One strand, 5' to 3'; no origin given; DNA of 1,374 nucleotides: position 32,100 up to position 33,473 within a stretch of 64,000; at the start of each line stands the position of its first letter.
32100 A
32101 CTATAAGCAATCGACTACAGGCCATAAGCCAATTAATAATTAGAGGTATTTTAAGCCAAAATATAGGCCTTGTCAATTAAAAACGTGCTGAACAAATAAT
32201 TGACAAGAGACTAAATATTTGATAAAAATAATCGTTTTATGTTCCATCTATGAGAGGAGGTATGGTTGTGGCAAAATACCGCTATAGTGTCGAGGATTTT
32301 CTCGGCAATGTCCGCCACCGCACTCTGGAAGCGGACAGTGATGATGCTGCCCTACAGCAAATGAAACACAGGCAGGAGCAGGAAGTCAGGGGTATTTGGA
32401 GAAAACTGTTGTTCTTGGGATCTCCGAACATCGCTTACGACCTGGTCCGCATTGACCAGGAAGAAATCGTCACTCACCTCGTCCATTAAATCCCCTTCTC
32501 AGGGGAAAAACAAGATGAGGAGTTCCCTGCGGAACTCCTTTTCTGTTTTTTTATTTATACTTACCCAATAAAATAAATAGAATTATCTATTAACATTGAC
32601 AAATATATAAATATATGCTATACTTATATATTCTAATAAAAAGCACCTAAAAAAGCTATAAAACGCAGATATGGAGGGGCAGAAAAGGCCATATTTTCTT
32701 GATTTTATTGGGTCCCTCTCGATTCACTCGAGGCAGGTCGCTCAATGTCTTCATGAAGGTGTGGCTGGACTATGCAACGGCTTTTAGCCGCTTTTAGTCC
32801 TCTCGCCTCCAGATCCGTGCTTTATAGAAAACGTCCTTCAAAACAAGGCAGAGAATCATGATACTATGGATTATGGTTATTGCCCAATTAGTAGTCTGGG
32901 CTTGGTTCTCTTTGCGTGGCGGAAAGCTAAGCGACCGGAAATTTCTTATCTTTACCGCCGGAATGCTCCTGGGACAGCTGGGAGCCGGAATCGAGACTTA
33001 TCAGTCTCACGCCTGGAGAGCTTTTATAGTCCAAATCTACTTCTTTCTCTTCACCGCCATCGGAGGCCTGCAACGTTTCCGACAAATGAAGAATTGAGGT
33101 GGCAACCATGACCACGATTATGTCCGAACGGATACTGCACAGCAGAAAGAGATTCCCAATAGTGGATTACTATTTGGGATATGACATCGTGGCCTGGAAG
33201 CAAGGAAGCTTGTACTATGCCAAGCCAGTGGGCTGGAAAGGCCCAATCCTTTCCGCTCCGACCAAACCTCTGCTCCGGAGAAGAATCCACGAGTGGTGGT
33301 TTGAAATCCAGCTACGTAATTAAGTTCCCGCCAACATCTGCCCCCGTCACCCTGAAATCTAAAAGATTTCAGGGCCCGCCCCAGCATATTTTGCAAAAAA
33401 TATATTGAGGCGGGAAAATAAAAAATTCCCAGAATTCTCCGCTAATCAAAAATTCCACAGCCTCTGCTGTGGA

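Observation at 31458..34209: AT-rich 2.7-kb island inserted between fusA and tuf inside the str/S10 ribosomal supercluster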

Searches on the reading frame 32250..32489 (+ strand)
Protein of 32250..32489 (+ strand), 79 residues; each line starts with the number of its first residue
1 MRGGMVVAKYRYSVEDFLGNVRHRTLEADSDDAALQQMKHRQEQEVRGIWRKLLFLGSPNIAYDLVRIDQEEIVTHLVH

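Call 4: search_protein_families(library=pfam, max_evalue=1, proteins=[window:32250-32489:+])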
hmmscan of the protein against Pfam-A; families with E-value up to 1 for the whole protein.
window:32250-32489:+ (79 aa): 1 family
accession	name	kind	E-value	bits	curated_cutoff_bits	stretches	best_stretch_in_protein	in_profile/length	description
PF09009.16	Exotox-A_cataly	-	0.024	14.6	25.9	1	40-70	35-64/177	Exotoxin A catalytic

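Call 39: search_protein_families(library=padloc, max_evalue=1, proteins=[window:32250-32489:+])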
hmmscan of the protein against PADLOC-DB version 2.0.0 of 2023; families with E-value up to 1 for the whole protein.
window:32250-32489:+ (79 aa): 0 families

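Call 40: search_protein_families(library=ncbifam, max_evalue=1, proteins=[window:32250-32489:+])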
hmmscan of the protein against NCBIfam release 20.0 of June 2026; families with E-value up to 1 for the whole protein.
window:32250-32489:+ (79 aa): 0 families

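Call 41: search_protein_families(library=phrogs, max_evalue=1, proteins=[window:32250-32489:+])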
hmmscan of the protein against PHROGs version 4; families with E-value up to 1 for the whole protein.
window:32250-32489:+ (79 aa): 0 families

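Call 53: find_homologous_proteins(query=window:32250-32489:+, max_evalue=0.01)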
Query window:32250-32489:+ (79 aa): 1 proteins with E <= 0.01 among 1 candidates.
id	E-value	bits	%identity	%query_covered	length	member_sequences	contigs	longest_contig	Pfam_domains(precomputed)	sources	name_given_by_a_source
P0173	3.1e-45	169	100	100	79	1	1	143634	-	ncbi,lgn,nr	ncbi:MAG: hypothetical protein C3F02_03705 [Parcubacteria group bacterium]|nr:MAG: hypothetical prot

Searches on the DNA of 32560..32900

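Call 70: search_rna_families(source=window, start=32560, end=32900, threshold=evalue, max_evalue=10)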
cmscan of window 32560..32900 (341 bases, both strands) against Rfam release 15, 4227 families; matches with E-value up to 10: 4.
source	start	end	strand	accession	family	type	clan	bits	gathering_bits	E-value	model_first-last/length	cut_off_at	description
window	32850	32897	+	RF00316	snoR43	Gene; snRNA; snoRNA; CD-box;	-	17.4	50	2.2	1-73/73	no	Small nucleolar RNA R43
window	32673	32717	-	RF00500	TCV_H5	Cis-reg;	-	16.3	70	1.4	1-45/45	no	Turnip crinkle virus (TCV) repressor of minus strand synthesis H5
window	32824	32855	+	RF01377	CRISPR-DR64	Gene; CRISPR;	CL00015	15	40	6.2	1-37/37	no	CRISPR RNA direct repeat element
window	32637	32754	-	RF01891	TUG1_3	Gene; lncRNA;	-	9.6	90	5.7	125-236/236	no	Taurine upregulated gene 1 conserved region 3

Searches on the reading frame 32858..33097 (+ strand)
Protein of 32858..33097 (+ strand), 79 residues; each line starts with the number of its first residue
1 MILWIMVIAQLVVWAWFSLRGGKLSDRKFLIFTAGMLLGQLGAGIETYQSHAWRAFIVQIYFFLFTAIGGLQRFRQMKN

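Call 4: search_protein_families(library=pfam, max_evalue=1, proteins=[window:32858-33097:+])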
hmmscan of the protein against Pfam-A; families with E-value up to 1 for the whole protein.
window:32858-33097:+ (79 aa): 4 families
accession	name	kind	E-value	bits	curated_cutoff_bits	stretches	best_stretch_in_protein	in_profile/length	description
PF09842.14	DUF2069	-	0.054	14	23.3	1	4-63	6-66/104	Predicted membrane protein (DUF2069)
PF14770.11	TMEM18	-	0.057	13.8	26.9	1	4-62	14-71/118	Transmembrane protein 18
PF06422.18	PDR_CDR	-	0.21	11.9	20.5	1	47-67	41-61/92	CDR ABC transporter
PF10745.14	DUF2530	-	0.73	10.6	25.5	0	7-54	25-67/77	Protein of unknown function (DUF2530)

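Call 39: search_protein_families(library=padloc, max_evalue=1, proteins=[window:32858-33097:+])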
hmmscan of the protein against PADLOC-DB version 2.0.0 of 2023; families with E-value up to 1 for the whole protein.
window:32858-33097:+ (79 aa): 0 families

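Call 40: search_protein_families(library=ncbifam, max_evalue=1, proteins=[window:32858-33097:+])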
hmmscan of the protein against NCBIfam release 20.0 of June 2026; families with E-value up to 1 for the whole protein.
window:32858-33097:+ (79 aa): 1 family
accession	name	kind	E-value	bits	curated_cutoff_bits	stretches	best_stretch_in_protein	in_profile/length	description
NF001327.0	PRK00259.1-5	equivalog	0.014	15.4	327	1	5-64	42-101/197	septation protein A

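Call 41: search_protein_families(library=phrogs, max_evalue=1, proteins=[window:32858-33097:+])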
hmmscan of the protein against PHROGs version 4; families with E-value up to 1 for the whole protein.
window:32858-33097:+ (79 aa): 0 families

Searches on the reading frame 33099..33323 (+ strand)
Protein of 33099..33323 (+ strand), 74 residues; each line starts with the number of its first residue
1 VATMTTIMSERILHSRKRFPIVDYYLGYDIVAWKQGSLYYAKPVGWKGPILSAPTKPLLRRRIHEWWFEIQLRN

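Call 4: search_protein_families(library=pfam, max_evalue=1, proteins=[window:33099-33323:+])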
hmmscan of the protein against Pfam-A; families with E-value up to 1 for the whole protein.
window:33099-33323:+ (74 aa): 0 families

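Call 39: search_protein_families(library=padloc, max_evalue=1, proteins=[window:33099-33323:+])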
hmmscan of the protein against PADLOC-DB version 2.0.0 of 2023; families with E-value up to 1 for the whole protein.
window:33099-33323:+ (74 aa): 0 families

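Call 40: search_protein_families(library=ncbifam, max_evalue=1, proteins=[window:33099-33323:+])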
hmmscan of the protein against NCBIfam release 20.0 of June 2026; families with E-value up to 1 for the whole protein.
window:33099-33323:+ (74 aa): 0 families

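Call 41: search_protein_families(library=phrogs, max_evalue=1, proteins=[window:33099-33323:+])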
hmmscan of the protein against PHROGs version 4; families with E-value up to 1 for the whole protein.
window:33099-33323:+ (74 aa): 0 families

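Call 64: search_protein_representatives(protein=window:33099-33323:+)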
Query: 74 residues. Proteins with E-value up to 0.001 (for the whole library): 12; up to 1e-10: 3; up to 1e-30: 1. The best 12 are listed.
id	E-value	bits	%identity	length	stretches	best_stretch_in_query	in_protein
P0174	2.7e-43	161.1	100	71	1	4-74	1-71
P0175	2.8e-17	78.4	55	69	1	6-70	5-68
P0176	5.2e-11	58.4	42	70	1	4-72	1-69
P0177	1.4e-09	53.9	55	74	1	15-71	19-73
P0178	4.0e-06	42.9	41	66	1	10-72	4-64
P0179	6.1e-06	42.3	46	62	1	23-70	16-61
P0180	1.0e-05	41.6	38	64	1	15-72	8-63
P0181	1.2e-05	41.4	39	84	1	16-71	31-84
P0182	8.1e-05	38.7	43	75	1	21-71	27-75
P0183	1.0e-04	38.4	39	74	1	19-71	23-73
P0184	1.4e-04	38.0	46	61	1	16-69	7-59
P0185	7.6e-04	35.6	34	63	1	16-70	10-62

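Call 66: find_encoding_contigs(protein=P0175, flank=4000, max_places=3)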
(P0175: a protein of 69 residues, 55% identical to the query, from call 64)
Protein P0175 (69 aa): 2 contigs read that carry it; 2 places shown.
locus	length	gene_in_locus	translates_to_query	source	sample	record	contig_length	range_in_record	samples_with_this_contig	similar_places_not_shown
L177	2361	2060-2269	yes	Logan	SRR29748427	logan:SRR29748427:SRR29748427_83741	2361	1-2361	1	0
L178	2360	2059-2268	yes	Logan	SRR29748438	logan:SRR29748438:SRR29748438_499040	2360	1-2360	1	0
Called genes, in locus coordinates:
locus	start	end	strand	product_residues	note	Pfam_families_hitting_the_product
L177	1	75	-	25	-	?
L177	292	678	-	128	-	PF02604:PhdYeFM_antitox (faint)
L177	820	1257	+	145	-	-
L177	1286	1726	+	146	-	-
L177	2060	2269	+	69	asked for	-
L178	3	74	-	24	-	?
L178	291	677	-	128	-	PF02604:PhdYeFM_antitox (faint)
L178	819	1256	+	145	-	-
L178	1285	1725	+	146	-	-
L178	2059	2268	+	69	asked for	-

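Call 105: find_encoding_contigs(protein=P0176, flank=4000, max_places=3)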
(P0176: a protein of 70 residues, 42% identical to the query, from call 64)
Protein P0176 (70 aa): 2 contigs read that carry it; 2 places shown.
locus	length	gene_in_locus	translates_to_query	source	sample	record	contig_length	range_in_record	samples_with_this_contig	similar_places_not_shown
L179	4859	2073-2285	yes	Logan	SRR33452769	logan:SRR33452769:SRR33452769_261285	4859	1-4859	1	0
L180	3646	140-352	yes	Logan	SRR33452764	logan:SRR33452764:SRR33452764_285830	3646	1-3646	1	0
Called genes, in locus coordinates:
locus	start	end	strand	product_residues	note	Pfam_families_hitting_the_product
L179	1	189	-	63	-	?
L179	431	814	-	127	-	-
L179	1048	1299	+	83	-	-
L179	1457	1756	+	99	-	-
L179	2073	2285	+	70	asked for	-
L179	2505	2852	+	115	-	PF01740:STAS, PF13466:STAS_2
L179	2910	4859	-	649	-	?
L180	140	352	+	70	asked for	-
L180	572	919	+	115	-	PF01740:STAS, PF13466:STAS_2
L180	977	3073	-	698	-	PF00009:GTP_EFTU, PF22042:EF-G_D2, PF03144:GTP_EFTU_D2, PF14492:EFG_III, PF16658:RF3_C, PF03764:EFG_IV, PF00679:EFG_C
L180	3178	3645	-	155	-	?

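Call 106: find_encoding_contigs(protein=P0178, flank=4000, max_places=3)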
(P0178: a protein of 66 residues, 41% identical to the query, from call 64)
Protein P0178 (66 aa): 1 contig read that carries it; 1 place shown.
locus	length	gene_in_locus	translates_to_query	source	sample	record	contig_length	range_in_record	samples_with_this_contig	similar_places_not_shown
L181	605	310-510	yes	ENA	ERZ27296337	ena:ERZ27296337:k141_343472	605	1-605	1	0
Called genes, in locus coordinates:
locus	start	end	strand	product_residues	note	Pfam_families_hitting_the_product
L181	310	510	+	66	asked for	-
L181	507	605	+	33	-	?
